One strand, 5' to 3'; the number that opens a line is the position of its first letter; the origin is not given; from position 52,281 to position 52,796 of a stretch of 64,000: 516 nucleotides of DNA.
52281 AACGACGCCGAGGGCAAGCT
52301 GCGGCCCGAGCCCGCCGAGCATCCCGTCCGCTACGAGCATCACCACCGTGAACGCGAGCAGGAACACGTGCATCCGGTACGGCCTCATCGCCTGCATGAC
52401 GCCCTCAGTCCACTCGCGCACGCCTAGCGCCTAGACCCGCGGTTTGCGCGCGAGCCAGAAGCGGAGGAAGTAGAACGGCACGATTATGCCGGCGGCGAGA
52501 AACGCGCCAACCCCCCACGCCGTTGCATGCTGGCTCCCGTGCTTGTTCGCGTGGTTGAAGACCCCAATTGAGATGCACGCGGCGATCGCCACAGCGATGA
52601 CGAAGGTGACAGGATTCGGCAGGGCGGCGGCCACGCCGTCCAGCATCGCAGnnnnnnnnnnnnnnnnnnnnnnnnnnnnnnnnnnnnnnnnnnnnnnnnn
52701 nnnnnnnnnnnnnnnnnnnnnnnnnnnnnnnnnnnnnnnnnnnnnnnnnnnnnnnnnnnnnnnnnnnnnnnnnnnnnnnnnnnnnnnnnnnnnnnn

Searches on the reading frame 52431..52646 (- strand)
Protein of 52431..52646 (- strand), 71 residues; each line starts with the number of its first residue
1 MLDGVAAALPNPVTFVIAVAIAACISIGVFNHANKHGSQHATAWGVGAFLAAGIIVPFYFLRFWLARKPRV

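Call 3: search_protein_families(library=pfam, proteins=[window:52431-52646:-], max_evalue=1)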
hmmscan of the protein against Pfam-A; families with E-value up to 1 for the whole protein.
window:52431-52646:- (71 aa): 1 family
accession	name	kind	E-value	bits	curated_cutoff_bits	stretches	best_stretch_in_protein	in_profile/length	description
PF24004.1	Microp_archaea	-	0.12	12.4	27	1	45-58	13-26/29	Archaeal microprotein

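Call 4: search_protein_families(library=ncbifam, proteins=[window:52431-52646:-], max_evalue=1)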
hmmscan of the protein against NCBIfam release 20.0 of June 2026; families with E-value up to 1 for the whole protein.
window:52431-52646:- (71 aa): 0 families
